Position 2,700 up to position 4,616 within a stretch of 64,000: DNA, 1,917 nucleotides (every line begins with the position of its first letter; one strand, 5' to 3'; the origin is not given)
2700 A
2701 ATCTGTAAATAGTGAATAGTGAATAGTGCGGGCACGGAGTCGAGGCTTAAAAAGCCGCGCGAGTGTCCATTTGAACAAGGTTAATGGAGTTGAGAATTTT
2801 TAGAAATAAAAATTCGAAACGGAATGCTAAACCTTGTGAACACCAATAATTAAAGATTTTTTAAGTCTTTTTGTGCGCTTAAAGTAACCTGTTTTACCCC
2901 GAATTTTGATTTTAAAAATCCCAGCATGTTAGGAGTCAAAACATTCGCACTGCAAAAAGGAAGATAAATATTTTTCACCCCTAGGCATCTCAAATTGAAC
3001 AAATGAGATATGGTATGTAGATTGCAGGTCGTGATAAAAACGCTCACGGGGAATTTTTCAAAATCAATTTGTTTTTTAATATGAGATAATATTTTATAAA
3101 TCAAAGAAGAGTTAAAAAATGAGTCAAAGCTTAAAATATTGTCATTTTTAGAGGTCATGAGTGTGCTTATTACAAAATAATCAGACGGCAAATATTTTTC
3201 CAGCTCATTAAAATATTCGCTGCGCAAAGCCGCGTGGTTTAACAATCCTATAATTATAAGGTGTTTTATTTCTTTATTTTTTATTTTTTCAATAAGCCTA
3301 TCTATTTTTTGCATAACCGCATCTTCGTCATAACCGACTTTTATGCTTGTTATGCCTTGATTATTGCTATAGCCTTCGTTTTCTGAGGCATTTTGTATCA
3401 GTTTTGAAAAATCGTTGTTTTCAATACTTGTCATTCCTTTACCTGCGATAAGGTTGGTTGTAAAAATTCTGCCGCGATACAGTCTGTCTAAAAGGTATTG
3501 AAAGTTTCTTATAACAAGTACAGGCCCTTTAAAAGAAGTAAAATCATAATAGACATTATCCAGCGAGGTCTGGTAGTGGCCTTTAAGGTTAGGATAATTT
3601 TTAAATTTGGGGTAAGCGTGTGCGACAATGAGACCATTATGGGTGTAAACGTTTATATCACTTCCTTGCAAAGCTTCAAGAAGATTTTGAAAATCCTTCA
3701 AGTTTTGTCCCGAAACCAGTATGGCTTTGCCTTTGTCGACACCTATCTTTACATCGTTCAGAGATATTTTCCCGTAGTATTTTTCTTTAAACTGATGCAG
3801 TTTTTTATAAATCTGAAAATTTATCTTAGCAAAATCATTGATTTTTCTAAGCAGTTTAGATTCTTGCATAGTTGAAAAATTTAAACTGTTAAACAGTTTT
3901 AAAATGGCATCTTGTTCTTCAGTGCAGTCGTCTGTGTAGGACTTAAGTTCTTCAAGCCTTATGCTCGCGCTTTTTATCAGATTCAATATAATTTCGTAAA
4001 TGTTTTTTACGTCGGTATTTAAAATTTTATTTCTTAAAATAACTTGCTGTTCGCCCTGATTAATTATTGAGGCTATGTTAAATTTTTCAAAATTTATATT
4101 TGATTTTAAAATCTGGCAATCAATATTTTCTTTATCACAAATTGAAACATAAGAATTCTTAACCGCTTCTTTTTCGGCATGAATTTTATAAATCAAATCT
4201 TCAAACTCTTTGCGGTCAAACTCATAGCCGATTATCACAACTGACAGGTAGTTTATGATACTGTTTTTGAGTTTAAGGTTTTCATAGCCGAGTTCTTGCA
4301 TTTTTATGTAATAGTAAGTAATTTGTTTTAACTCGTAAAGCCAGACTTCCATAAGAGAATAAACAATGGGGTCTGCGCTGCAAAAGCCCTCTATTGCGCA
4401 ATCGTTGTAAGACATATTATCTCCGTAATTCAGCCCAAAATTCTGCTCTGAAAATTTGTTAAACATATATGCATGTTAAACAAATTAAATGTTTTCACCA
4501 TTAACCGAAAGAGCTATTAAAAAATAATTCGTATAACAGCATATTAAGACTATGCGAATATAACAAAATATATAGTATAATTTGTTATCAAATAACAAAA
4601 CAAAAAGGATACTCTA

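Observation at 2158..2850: Tandem ~340-nt structured GC-rich units immediately after the flagellin terminator (candidate tandem ncRNA genes)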

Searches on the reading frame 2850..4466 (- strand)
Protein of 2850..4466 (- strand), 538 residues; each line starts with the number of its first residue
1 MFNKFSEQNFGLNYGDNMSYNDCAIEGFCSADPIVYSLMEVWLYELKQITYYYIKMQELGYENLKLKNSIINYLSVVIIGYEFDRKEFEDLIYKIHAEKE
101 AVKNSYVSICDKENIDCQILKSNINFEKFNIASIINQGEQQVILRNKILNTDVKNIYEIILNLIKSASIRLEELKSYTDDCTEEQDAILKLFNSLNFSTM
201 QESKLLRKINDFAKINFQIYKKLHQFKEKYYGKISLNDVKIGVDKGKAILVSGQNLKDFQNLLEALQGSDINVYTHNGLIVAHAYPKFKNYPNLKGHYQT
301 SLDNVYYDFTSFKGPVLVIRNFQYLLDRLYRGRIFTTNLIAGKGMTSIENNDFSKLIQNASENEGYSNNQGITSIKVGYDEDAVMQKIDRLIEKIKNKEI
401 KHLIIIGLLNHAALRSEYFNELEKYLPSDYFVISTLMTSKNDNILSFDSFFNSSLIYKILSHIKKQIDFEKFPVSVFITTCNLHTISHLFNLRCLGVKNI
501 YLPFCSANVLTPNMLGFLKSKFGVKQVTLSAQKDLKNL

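Call 13: find_encoding_contigs(protein=window:2850-4466:-, flank=4000, max_places=10)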
Protein window:2850-4466:- (538 aa): 23 contigs read that carry it; 7 places shown.
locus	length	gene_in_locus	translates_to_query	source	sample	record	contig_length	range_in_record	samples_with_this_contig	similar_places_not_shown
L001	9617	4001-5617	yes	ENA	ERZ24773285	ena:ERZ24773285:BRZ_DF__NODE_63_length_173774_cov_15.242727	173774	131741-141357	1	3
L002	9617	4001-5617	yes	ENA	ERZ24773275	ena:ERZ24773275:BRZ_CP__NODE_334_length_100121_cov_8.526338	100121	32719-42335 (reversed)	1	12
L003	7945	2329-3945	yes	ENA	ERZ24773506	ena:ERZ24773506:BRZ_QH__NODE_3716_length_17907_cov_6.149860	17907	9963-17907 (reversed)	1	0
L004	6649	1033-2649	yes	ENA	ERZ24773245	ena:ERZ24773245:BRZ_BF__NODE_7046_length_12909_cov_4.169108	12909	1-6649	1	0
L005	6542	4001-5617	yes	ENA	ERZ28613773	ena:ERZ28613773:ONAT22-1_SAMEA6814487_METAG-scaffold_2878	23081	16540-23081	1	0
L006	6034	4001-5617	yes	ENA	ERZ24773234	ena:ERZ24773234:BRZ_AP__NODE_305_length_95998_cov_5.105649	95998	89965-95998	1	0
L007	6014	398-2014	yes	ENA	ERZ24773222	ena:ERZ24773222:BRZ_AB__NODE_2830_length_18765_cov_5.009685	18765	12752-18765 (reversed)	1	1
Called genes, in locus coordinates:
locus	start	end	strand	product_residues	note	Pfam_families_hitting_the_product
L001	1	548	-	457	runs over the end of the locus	PF07992:Pyr_redox_2, PF13738:Pyr_redox_3 (faint), PF00070:Pyr_redox, PF02852:Pyr_redox_dim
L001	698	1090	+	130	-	-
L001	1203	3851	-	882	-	PF00675:Peptidase_M16, PF05193:Peptidase_M16_C, PF00675:Peptidase_M16, PF05193:Peptidase_M16_C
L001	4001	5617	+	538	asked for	PF03063:Prismane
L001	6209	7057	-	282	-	PF00669:Flagellin_N, PF00700:Flagellin_C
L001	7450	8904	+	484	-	PF00749:tRNA-synt_1c, PF19269:Anticodon_2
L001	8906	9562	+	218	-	PF04301:BioG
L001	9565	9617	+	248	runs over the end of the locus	PF13489:Methyltransf_23, PF13649:Methyltransf_25, PF13847:Methyltransf_31, PF08241:Methyltransf_11, PF08242:Methyltransf_12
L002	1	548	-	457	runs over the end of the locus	PF07992:Pyr_redox_2, PF13738:Pyr_redox_3 (faint), PF00070:Pyr_redox, PF02852:Pyr_redox_dim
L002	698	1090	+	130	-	-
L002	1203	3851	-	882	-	PF00675:Peptidase_M16, PF05193:Peptidase_M16_C, PF00675:Peptidase_M16, PF05193:Peptidase_M16_C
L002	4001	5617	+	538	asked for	PF03063:Prismane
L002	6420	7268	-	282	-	PF00669:Flagellin_N, PF00700:Flagellin_C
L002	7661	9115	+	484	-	PF00749:tRNA-synt_1c, PF19269:Anticodon_2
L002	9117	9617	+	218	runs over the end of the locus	PF04301:BioG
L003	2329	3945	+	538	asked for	PF03063:Prismane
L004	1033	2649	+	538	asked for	PF03063:Prismane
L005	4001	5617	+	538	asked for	PF03063:Prismane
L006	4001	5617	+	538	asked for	PF03063:Prismane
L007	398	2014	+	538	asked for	PF03063:Prismane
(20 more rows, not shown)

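Call 69: search_solved_structures(query=window:2853-4466:-, show_alignments=1, max_evalue=1e-10)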
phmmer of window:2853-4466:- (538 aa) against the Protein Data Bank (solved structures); distinct sequences matched with E-value up to 1e-10: 7.
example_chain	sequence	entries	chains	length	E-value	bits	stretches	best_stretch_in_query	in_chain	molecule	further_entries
7de4_A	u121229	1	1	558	3.8e-39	138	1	25-537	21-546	Hydroxylamine reductase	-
8cnr_A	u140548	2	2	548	6.1e-39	137.3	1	21-534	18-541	Hybrid cluster protein from the thermophilic methanogen Methanothermococcus thermolithotro | Hybrid cluster protein from Methanothermococcus thermolithotrophicu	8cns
1e2u_A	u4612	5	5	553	1.5e-34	122.8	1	21-528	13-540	HYDROXYLAMINE REDUCTASE | HYBRID CLUSTER PROTEIN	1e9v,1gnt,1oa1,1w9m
1e1d_A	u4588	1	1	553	2.3e-34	122.3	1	21-528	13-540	HYDROXYLAMINE REDUCTASE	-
1gn9_A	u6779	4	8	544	1.6e-28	102.9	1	229-536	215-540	HYBRID CLUSTER PROTEIN | PRISMANE PROTEIN | HYDROXYLAMINE REDUCTASE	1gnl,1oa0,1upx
7wsx_A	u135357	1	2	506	2.1e-28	102.6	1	213-438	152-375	Hydroxylamine reductase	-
7e0l_A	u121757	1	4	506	2.2e-28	102.5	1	211-438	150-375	Hydroxylamine reductase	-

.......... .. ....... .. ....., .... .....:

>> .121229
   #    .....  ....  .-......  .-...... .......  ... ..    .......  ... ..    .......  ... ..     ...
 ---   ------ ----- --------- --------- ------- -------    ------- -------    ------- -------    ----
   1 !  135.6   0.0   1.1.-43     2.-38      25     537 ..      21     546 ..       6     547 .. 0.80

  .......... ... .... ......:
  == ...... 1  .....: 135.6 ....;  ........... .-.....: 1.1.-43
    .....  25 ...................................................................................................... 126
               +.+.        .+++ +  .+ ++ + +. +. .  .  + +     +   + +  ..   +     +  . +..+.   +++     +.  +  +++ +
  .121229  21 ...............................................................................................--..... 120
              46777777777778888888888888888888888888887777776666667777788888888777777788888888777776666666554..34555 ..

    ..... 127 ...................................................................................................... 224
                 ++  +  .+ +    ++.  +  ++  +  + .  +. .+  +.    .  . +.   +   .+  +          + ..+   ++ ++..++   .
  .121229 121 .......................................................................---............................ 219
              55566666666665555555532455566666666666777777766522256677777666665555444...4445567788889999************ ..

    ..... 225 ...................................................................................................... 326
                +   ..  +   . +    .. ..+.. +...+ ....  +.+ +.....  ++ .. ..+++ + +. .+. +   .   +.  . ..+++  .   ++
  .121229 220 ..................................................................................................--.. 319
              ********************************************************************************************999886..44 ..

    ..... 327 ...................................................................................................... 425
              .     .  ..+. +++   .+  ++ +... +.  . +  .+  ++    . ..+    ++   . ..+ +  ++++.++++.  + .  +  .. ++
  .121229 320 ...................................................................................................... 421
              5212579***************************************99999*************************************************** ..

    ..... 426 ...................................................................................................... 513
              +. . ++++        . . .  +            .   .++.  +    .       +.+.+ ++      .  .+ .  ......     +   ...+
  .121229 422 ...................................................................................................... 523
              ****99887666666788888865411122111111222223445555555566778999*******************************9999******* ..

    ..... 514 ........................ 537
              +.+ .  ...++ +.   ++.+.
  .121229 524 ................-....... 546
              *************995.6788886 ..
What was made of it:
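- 2613..2856 (+): Module 4, 'long T1' (AATAGTG x3). Its 3' end reads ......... instead of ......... and overlaps the last codons and stop codon of hcp (2850-2852). The Hcp C-terminus is intact relative to solved Hcp structures (call 69).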
